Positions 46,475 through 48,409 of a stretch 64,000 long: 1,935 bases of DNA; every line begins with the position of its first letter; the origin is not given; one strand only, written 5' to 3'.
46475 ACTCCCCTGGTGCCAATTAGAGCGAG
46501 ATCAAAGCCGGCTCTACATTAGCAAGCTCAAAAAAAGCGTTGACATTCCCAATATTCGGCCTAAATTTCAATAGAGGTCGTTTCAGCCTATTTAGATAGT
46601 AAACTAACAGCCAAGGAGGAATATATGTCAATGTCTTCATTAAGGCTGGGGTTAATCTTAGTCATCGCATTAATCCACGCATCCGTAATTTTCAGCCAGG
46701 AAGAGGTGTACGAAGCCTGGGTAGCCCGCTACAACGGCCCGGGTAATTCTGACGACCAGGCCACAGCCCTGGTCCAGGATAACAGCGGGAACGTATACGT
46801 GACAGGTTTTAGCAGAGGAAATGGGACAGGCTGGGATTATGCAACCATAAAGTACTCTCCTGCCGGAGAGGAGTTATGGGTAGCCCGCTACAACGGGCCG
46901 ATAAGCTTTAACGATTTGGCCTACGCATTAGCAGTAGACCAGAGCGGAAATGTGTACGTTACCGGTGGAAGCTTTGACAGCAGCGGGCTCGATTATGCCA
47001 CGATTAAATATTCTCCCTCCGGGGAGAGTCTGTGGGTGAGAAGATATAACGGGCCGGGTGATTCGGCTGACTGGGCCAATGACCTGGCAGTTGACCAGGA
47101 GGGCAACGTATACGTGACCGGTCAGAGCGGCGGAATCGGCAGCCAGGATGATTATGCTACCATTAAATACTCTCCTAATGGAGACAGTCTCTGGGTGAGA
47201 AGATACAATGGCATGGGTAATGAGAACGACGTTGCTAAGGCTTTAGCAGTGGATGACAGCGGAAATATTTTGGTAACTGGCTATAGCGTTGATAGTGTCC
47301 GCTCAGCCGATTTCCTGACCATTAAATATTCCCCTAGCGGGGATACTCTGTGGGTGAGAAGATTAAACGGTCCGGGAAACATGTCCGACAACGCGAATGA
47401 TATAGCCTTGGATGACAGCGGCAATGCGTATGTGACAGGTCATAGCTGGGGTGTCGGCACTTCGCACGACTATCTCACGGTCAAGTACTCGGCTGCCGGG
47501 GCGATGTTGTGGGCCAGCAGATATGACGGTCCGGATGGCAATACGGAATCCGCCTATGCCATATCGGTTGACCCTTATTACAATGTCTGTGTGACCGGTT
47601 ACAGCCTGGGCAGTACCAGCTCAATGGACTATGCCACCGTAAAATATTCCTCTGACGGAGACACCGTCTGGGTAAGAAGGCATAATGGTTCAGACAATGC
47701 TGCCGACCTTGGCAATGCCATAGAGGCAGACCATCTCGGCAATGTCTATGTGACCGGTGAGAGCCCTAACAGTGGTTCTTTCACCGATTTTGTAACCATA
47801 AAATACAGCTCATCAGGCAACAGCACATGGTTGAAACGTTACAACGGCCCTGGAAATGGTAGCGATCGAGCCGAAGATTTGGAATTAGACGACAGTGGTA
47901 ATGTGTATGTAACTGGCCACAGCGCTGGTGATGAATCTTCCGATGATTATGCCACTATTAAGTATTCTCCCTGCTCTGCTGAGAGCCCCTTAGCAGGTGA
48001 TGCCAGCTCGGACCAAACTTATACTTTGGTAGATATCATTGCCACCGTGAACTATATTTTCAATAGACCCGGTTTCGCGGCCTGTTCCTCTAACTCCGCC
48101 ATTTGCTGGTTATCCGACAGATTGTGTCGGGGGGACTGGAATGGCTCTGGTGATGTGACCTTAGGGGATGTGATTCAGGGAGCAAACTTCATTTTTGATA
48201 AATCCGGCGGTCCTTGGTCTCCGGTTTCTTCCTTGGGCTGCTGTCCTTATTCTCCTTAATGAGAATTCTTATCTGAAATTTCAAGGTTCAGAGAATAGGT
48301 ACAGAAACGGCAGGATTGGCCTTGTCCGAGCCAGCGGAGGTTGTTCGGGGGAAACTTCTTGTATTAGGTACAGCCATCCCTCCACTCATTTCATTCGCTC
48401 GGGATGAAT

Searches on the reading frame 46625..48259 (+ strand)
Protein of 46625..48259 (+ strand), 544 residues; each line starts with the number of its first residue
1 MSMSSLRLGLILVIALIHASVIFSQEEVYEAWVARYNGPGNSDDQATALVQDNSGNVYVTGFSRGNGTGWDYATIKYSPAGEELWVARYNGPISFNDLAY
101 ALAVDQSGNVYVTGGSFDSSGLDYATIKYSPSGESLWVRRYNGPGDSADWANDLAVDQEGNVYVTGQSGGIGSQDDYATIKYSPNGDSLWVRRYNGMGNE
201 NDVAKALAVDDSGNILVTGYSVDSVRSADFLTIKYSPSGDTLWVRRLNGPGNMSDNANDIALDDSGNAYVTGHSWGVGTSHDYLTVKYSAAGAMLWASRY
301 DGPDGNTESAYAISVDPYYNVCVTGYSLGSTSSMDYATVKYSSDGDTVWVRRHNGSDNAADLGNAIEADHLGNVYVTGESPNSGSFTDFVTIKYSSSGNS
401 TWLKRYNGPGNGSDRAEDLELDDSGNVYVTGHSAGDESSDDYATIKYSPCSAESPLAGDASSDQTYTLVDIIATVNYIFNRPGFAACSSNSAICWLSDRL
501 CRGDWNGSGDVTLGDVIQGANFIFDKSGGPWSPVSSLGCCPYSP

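Call 4: search_protein_families(library=pfam, proteins=[window:46625-48259:+], max_evalue=10)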
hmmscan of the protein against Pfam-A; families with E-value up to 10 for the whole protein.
window:46625-48259:+ (544 aa): 15 families
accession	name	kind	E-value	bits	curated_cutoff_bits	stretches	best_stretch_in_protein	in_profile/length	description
PF06739.17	SBBP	-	6.9e-37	125.5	20.5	7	243-276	2-34/38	Beta-propeller repeat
PF11910.14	NdhO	-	0.00016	22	25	0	155-193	22-61/66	Cyanobacterial and plant NDH-1 subunit O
PF01436.27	NHL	-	0.00016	21.9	20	1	151-165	4-18/28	NHL repeat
PF13540.12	RCC1_2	-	0.0016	18.6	22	0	101-116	11-26/30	Regulator of chromosome condensation (RCC1) repeat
PF07494.17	Reg_prop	-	0.0026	18.2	20.4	0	43-61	4-22/24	Two component regulator propeller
PF18697.7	MLVIN_C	-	0.013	15.6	29.2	1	344-354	5-15/56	Murine leukemia virus (MLV) integrase (IN) C-terminal domain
PF17677.7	Glyco_hydro38C2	-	0.043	14.4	22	0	179-203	6-30/72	Glycosyl hydrolases family 38 C-terminal beta sandwich domain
PF01764.32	Lipase_3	-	0.057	13.8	22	0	316-331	60-75/140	Lipase (class 3)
PF20067.5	SSL_N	-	0.07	13.4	18.9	1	153-171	25-43/46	Strictosidine synthase-like, N-terminal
PF00686.25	CBM_20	-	0.14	12.4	23.3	1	305-354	30-82/97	Starch binding domain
PF12667.13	NigD_N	-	0.98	10.1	24.3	0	416-441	12-37/67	NigD-like N-terminal OB domain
PF13629.12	T2SS-T3SS_pil_N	-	2.1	8.6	23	0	418-435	33-50/72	Pilus formation protein N terminal region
PF15533.11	Ntox33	-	3.6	8.6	28.4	0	153-166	37-50/65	Bacterial toxin 33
PF18705.7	DUF5643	-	3.9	7.9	34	1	125-185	20-84/115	Family of unknown function (DUF5643)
PF13953.12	PapC_C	-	9.1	6.6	27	0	103-114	28-39/66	PapC C-terminal domain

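Call 5: search_protein_families(library=ncbifam, proteins=[window:46625-48259:+], max_evalue=10)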
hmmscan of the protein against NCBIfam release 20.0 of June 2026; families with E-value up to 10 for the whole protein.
window:46625-48259:+ (544 aa): 3 families
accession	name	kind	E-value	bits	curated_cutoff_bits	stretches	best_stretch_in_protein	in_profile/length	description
NF047494.1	Lepto_SBBP_lipo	equivalog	1.2e-42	146.2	400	4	46-168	308-445/466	SBBP repeat beta-propeller lipoprotein, LipL53 family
TIGR02608.1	delta_60_rpt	domain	4.1e-20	71.4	76.5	8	202-239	1-38/55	delta-60 repeat domain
NF052644.1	T9SS_DNase_Rie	equivalog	0.029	13.7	260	1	12-74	7-62/251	T9SS-dependent surface endonuclease, AS87_RS02955 family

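Call 35: list_cluster_members(proteins=[window:46625-48259:+, window:52340-53878:+, window:60472-63231:+, window:55532-57178:+, window:50064-52205:+])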
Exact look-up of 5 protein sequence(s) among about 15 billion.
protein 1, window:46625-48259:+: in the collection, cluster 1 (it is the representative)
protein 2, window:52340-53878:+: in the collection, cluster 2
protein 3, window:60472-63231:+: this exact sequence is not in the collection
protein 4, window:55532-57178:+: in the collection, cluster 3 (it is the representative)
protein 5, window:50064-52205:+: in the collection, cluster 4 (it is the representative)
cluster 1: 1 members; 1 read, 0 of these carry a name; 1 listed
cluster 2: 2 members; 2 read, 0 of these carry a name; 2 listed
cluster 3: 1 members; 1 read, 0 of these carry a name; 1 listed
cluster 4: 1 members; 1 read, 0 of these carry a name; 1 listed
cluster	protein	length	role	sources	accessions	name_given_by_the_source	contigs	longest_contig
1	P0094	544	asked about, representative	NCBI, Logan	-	-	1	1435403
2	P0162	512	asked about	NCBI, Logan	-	-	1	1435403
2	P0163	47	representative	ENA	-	-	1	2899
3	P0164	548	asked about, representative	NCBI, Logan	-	-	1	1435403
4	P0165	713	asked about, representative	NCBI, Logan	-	-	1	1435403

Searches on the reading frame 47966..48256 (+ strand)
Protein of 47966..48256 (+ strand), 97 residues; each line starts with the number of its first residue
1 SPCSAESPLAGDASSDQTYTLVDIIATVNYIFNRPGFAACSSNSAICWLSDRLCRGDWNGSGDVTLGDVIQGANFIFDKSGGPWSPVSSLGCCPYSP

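Call 4: search_protein_families(library=pfam, proteins=[window:47966-48256:+], max_evalue=10)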
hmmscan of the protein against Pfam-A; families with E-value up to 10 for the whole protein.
seq(97 aa): 0 families

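Call 5: search_protein_families(library=ncbifam, proteins=[window:47966-48256:+], max_evalue=10)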
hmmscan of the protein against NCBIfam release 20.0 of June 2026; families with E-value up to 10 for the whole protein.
seq(97 aa): 0 families

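Call 7: find_homologous_proteins(query=A1, max_evalue=0.001)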
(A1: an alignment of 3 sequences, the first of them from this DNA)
Query A1 (3 sequences) (97 aa, profile of the alignment): 25 proteins with E <= 0.001 among 252 candidates.
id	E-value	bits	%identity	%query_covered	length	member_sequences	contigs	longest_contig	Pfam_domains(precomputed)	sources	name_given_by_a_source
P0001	5.1e-44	166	55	88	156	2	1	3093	-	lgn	-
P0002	1.2e-41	158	58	88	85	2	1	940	-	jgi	jgi:hypothetical protein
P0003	7.6e-41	156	57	94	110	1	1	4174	-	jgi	-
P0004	5.5e-40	153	58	86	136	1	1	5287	-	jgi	-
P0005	9.3e-39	149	53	96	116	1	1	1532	-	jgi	-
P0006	1.6e-38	148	56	96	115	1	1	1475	-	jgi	-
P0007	1.6e-38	148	54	86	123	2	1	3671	-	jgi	jgi:hypothetical protein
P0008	4.3e-38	147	53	95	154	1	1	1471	-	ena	-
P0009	1.6e-37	145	58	96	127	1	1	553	-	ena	-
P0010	2.1e-36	142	52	86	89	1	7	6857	-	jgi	-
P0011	8.4e-36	140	59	100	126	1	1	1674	-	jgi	-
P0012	9.9e-36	140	53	94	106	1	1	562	-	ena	-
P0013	4.5e-33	131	53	88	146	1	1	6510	PF09118.18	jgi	jgi:hypothetical protein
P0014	6.5e-33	131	58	100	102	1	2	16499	-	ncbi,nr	ncbi:MAG: hypothetical protein L0Y74_00835, partial [candidate division Zixibacteria bacterium]|nr:h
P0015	1.2e-32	130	55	95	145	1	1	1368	-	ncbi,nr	ncbi:MAG: hypothetical protein L0Y74_08620, partial [candidate division Zixibacteria bacterium]|nr:h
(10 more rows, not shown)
